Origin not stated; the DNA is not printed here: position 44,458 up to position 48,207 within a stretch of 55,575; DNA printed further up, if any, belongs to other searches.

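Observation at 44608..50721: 6.1-kb ORF encoding a 2,037-aa cytoplasmic protein with no recognisable domain over its first ~1,600 residues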

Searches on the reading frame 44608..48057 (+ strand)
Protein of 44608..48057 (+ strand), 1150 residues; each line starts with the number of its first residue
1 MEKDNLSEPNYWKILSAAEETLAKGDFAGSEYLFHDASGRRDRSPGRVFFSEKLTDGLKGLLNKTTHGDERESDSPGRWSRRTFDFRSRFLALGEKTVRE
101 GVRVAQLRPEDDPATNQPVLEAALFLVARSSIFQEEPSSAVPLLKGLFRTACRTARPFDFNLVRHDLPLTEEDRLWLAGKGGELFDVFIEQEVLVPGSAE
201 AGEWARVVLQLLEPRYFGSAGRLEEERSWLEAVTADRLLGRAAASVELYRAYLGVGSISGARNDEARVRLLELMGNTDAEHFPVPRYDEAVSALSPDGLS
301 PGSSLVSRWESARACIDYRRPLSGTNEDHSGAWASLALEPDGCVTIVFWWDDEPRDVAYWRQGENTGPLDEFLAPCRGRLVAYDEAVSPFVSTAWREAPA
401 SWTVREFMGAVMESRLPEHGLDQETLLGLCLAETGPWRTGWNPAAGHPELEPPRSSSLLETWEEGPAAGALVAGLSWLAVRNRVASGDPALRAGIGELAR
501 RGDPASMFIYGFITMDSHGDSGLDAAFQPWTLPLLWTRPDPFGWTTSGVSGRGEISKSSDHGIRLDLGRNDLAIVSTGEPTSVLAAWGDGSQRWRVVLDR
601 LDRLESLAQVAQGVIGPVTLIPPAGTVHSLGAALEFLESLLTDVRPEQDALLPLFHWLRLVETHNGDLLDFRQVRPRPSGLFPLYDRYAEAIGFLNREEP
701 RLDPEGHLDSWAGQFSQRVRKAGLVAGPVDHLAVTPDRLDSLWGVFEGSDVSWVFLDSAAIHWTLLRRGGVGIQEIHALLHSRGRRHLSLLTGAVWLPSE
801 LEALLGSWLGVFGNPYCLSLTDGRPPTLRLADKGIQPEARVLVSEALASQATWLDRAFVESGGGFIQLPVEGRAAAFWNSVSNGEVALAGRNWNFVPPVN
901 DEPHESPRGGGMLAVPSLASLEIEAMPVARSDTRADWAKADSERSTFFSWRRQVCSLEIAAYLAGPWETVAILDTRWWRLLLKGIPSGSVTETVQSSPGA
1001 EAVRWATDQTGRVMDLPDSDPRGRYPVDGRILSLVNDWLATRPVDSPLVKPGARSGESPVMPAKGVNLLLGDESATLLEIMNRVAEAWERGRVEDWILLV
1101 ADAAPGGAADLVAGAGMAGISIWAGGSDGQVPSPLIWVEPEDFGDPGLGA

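Call 29: predict_structure(alignment_id=A2)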
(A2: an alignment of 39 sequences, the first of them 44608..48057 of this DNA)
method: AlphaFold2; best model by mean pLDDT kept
length: 1150 residues; sequences in the alignment: 39
mean_pLDDT: 84.5   pTM: 0.73
mean pLDDT of the five models: 84.5, 83.0, 82.0, 82.0, 80.4
residues with pLDDT >= 90: 548; 70-90: 458; 50-70: 85; < 50: 59
segments of 3 or more residues with pLDDT < 50: 1-6, 69-72, 544-562, 900-905, 987-995, 1045-1059
pLDDT, mean of each block of 10 residues (from residue 1): 48 92 91 92 81 75 58 68 92 93 90 92 93 87 93 90 88 90 88 88 90 82 84 89 91 76 90 91 91 75 86 92 68 93 93 94 91 91 91 86 91 85 87 89 92 68 79 94 90 94 92 74 84 89 48 33 68 92 84 87 82 85 91 93 72 94 92 85 91 90 68 92 91 85 91 94 84 87 94 91 94 92 89 90 93 93 90 91 91 81 50 93 82 90 91 94 92 92 57 58 86 88 83 93 52 40 79 83 90 89 88 87 75 90 83
secondary structure, 60 per line:
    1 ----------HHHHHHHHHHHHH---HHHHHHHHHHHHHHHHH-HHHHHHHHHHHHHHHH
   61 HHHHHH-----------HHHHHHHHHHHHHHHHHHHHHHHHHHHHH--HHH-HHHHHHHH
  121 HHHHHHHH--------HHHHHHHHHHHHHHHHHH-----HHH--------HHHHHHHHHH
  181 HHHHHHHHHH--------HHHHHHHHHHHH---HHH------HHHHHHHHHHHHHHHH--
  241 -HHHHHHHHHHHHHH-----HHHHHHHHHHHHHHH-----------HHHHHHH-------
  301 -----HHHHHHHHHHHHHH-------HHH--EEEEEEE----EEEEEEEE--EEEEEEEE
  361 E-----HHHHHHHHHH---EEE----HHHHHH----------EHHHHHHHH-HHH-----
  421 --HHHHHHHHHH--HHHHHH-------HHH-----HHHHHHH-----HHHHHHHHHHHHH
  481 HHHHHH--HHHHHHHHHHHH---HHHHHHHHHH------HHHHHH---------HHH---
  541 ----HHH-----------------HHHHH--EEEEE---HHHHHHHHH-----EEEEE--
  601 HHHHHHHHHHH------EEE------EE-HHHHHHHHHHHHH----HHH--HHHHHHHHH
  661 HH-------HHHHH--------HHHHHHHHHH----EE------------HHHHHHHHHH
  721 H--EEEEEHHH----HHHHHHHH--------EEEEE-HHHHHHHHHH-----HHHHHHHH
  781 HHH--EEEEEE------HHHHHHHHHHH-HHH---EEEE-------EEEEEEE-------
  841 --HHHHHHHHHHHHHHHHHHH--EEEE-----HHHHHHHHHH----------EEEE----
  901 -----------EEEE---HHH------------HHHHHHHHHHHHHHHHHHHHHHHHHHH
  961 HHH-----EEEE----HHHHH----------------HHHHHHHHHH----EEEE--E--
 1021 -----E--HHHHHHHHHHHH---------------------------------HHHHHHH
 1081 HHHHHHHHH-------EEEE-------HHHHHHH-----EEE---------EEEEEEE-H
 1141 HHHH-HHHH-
elements in order (helices of 4 or more, strands of 3 or more residues): H11-23 H27-43 H45-66 H78-106 H113-128 H137-154 H171-190 H199-210 H223-238 H242-255 H261-275 H287-293 H306-319 E332-338 E343-350 E353-361 H367-376 E380-382 H387-392 H404-411 H423-432 H435-440 H456-462 H468-486 H489-500 H504-513 H520-525 H565-569 E572-576 H580-588 E594-598 H601-611 E618-620 H630-642 H652-662 H670-674 H683-692 H711-721 E724-728 H736-743 E752-756 H758-767 H773-783 E786-791 H798-808 E816-819 E827-833 H843-861 E864-867 H873-882 E893-896 E912-915 H934-963 E969-972 H977-981 H998-1007 E1012-1015 H1029-1040 H1074-1089 E1097-1100 H1108-1114 E1120-1122 E1132-1138 H1140-1144 H1146-1149
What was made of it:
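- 44608..45582 (+): aa 1-325: all-alpha N-terminal solenoid (TPR/ARM-like). It carries the conserved motifs YW, SPGRVF and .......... AF2 predicts helices at 11-319 with pLDDT mostly around 90 (call 29).
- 45583..46302 (+): aa 326-565: Trp/Arg-rich middle domain. It has a three-stranded sheet followed by helices and is unassigned. AF2 secondary structure (call 29).
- On TPR / alpha-solenoid repeat (N-terminus): AF2 predicts all-helical structure over 11-319 (call 29).
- Tried and rejected: A metallophosphoesterase-like reading of 'GDLLD' is rejected, because the model places the motif in a loop between two helices (call 29).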

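Call 32: fold_search(model_id=the predicted structure, library=pdb)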
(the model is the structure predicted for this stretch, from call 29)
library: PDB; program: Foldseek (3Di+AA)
matches with E <= 10: 704; with E <= 0.001: 4
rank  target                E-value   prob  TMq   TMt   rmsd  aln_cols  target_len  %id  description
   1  8fth                  2.6e-05  0.99  0.17  0.16  34.4      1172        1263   10  Chaetomium thermophilum SETX - NPPC internal deletion (released 2023-10-25)
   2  8s36_M                9.2e-05  1.00  0.23  0.44   9.5       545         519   10  DNA-bound Type IV-A3 CRISPR effector in complex with DinG helicase from K. pneumoniae (state II) (released 2024-11-06)
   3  7xf0_A                5.1e-04  1.00  0.19  0.33  13.5       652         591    9  Crystal strucutre of CasDinG in complex with ATP (released 2023-07-26)
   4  9esh_N                5.8e-04  0.87  0.18  0.16  37.4      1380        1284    9  Structure of a B-state intermediate committed to discard (Bd-I state) (released 2024-12-25)
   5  8v44                  1.1e-03  1.00  0.19  0.32  14.5       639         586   10  N-terminal truncation of CRISPR-associated DinG (released 2024-01-17)
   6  9l5s_Y                1.4e-03  0.87  0.18  0.16  38.4      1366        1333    9  Cryo-EM structure of the thermophile spliceosome (state B*Q1) (released 2025-03-12)
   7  5xjc_Q                2.7e-03  0.84  0.20  0.18  35.0      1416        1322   10  Cryo-EM structure of the human spliceosome just prior to exon ligation at 3.6 angstrom (released 2017-07-05)
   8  6ff7_U                3.1e-03  0.82  0.19  0.17  35.0      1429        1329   10  human Bact spliceosome core structure (released 2019-03-13)
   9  5z56_Q                3.2e-03  0.80  0.19  0.17  36.6      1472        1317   10  cryo-EM structure of a human activated spliceosome (mature Bact) at 5.1 angstrom. (released 2018-09-19)
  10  4pj3                  4.0e-03  0.77  0.20  0.17  36.4      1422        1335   10  Structural insight into the function and evolution of the spliceosomal helicase Aquarius, Structure of Aquarius in compl (released 2015-01-21)
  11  7a5p_U                7.4e-03  0.63  0.19  0.17  36.4      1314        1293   10  Human C Complex Spliceosome - Medium-resolution PERIPHERY (released 2020-10-14)
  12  8ro2_Q                8.5e-03  0.57  0.19  0.16  38.0      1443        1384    9  Integrative Structure of the human intron lariat Spliceosome (ILS'') (released 2024-09-18)
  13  9l2g_H                1.6e-02  0.30  0.08  0.12  27.1       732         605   12  Structure of SARM1 2C-mutant bound to M1 (released 2025-03-19)
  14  8qy7                  1.8e-02  0.57  0.14  0.17  31.6       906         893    9  Zorya anti-bacteriophage defense system ZorD apo form (released 2024-11-06)
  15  9l2g_E                1.9e-02  0.28  0.08  0.12  27.1       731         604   12  Structure of SARM1 2C-mutant bound to M1 (released 2025-03-19)
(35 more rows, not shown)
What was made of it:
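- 44608..45582 (+): Weak Foldseek hits to TPR/ARM proteins, E 0.016-0.12 (call 32).
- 46303..47742 (+): aa 566-1045: first helicase-like alpha/beta region. It has no Walker A Lys (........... at 572-582) and carries '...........' at 753-763. Foldseek of tile 1-1150 hits SETX 8fth (E 2.6e-5), CasDinG 8s36_M/7xf0/8v44 (prob 1.0, TM to target 0.32-0.44), Aquarius, Cas3, RecQL5 and HrpA (call 32).
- On SF2 DinG/XPD-like or SF1B Upf1-like helicase (central region, aa ~566 onward): Foldseek gives CasDinG at prob 1.0 (E 9e-5 to 1e-3, TM to target 0.32-0.44) and SETX at E 2.6e-5 (call 32).
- Closest known: Aquarius and Senataxin/Sen1. Same: They are the best whole-tile Foldseek hits for aa 1-1150: 8fth at E 2.6e-5 and 4pj3 at E 4e-3 (call 32).
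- Closest known: Brr2. Same: Two helicase-like modules occur in one chain, with at least one non-catalytic (weak Foldseek hits, call 32).
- Closest known: CasDinG. Same: It gives the best per-target structural overlap for the central region (TM to target 0.44, prob 1.0, call 32).
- Foldseek gives SETX, CasDinG and Aquarius for the N-terminal tile (call 32).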

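Call 55: search_protein_representatives(alignment_id=A4)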
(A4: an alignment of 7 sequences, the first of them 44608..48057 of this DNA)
Query: 7 sequences, 1151 profile positions. Proteins with E-value up to 0.001 (for the whole library): 84; up to 1e-10: 74; up to 1e-30: 61. The best 84 are listed.
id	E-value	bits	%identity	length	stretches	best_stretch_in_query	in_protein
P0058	0.0e+00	1775.0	-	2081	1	1-1150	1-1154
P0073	0.0e+00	1696.4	-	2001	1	2-1150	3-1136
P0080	0.0e+00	1656.7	-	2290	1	2-1151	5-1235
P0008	0.0e+00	1634.5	-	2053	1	1-1150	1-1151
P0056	0.0e+00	1542.7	-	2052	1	1-1151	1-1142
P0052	0.0e+00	1467.2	-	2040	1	1-1149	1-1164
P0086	0.0e+00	1450.5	-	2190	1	9-1151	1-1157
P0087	0.0e+00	1431.8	-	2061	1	9-1151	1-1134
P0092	0.0e+00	1347.2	-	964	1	8-959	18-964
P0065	0.0e+00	1282.8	-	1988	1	3-1149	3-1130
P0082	0.0e+00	1279.8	-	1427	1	1-1151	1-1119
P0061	0.0e+00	1245.2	-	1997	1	1-1149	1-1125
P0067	0.0e+00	1231.1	-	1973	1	1-1149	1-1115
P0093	0.0e+00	1137.3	-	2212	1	9-1148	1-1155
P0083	0.0e+00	1117.2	-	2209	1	9-1150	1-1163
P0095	6.0e-292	987.6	-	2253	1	9-1150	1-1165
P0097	2.9e-260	882.7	-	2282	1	9-1150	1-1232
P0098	7.2e-239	811.8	-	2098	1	9-1144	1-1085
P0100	2.1e-221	754.0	-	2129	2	9-1145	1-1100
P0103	9.7e-203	692.2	-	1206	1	9-1150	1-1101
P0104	2.8e-197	674.1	-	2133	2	448-1150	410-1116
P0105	1.5e-187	641.8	-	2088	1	9-1149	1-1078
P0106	4.7e-187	640.2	-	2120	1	9-1150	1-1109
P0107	5.0e-177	607.0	-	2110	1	9-1147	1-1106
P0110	1.1e-149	516.5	-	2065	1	9-1150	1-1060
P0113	9.7e-146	503.4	-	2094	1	9-1149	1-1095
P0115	7.4e-134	464.1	-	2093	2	458-1147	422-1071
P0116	1.0e-133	463.6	-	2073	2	460-1150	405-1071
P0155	5.7e-06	40.5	-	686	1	9-179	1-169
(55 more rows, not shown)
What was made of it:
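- Tried and rejected: The exhaustive HMMER search with the N-terminal profile: 84 hits, all family members (call 55).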

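Call 57: list_cluster_members(proteins=[P0098, P0100, P0105, P0107, P0110, P0113, P0115, P0116, P0155, P0097])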
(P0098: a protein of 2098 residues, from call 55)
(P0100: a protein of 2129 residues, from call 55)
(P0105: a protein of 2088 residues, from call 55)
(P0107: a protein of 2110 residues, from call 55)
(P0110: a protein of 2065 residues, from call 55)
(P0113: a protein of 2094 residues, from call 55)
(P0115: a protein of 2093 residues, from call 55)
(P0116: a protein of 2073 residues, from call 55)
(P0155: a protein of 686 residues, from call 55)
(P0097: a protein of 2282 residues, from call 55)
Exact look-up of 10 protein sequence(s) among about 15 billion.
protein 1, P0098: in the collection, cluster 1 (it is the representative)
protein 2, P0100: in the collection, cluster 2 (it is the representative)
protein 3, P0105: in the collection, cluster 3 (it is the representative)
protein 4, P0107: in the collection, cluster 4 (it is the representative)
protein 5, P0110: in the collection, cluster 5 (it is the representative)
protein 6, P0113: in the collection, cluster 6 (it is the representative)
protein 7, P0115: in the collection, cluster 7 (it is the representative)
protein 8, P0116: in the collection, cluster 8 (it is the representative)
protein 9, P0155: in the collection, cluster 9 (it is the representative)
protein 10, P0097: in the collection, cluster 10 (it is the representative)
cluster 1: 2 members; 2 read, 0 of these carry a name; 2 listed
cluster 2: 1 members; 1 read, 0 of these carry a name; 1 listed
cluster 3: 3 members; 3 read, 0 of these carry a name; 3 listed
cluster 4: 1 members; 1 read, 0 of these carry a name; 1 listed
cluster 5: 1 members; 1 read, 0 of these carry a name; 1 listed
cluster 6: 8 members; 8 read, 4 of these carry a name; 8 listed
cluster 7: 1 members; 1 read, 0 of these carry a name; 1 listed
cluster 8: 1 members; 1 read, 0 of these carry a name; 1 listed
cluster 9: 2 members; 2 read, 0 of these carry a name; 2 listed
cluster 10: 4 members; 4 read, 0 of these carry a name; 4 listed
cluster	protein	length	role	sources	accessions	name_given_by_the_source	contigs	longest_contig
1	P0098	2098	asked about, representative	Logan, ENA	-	-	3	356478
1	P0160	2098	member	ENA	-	-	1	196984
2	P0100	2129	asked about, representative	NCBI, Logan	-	-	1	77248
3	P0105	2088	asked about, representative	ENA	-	-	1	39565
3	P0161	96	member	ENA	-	-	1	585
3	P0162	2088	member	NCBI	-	-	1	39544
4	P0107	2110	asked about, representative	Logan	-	-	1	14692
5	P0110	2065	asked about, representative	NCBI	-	-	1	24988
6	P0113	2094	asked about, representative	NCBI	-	-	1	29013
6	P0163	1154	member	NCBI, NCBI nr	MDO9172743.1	MAG: hypothetical protein Q7W29_13030, partial [bacterium] | hypothetical protein [bacterium]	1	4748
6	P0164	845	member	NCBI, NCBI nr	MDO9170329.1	MAG: hypothetical protein Q7W29_00680, partial [bacterium] | hypothetical protein [bacterium]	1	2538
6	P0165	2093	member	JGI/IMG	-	hypothetical protein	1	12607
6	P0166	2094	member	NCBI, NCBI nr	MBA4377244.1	MAG: hypothetical protein C0395_01055 [Gemmatimonas sp.] | hypothetical protein [Gemmatimonas sp.]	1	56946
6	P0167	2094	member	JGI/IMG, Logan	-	-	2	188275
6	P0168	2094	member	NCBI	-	-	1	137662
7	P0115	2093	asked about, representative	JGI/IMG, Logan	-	-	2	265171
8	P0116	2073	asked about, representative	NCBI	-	-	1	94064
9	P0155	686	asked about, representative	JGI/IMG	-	-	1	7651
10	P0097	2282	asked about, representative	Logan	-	-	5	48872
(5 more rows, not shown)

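Call 67: fold_search(model_id=the predicted structure, library=viral)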
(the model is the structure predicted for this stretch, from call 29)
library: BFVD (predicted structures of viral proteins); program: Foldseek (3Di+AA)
matches with E <= 10: 412; with E <= 0.001: 0
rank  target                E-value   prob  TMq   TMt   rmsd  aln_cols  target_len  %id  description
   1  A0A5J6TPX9            4.6e-03  1.00  0.21  0.32  12.3       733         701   10  (no name in the UniProt tables at hand)
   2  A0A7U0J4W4            5.0e-03  0.99  0.18  0.32  17.5       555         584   10  (no name in the UniProt tables at hand)
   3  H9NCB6                8.9e-03  0.99  0.19  0.32  13.2       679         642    8  (no name in the UniProt tables at hand)
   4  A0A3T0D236            1.1e-02  0.63  0.15  0.12  29.4       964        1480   10  RNA-dependent RNA polymerase [Morchella importuna fusarivirus 1]
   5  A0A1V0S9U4            2.5e-02  0.69  0.15  0.16  24.2       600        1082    7  Superfamily II helicase [Catovirus CTV1]
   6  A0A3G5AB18            3.8e-02  0.77  0.15  0.27  26.6       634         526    8  Primase C-terminal 2 domain-containing protein [Hyperionvirus sp.]
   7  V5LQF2                3.9e-02  0.66  0.16  0.29  21.1       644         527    9  (no name in the UniProt tables at hand)
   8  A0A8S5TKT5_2          4.7e-02  0.12  0.11  0.12  41.2      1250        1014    9  Helicase [Podoviridae sp. ctz6O13]
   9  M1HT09                6.1e-02  0.75  0.16  0.24  16.6       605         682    8  (no name in the UniProt tables at hand)
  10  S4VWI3                6.7e-02  0.15  0.10  0.10  24.9       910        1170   12  Dihydrofolate reductase incomplete domain containing protein [Pandoravirus salinus]
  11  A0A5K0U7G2            8.7e-02  0.30  0.11  0.16  21.4       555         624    7  Uncharacterized protein [Yasminevirus sp. GU-2018]
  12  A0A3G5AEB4            1.1e-01  0.60  0.10  0.19  21.1       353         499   11  Uncharacterized protein [Hyperionvirus sp.]
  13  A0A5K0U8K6            1.1e-01  0.08  0.06  0.11  30.1       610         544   11  3-oxo-5-alpha-steroid 4-dehydrogenase C-terminal domain-containing protein (Fragment) [Yasminevirus sp. GU-2018]
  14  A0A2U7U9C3            1.3e-01  0.12  0.09  0.12  26.0       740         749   12  DUF5867 domain-containing protein [Pandoravirus quercus]
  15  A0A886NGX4            1.5e-01  0.82  0.17  0.34  10.6       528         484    6  (no name in the UniProt tables at hand)
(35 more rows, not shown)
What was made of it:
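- Tried and rejected: Foldseek against viral structures gives nothing at E <= 1e-3 (call 67).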
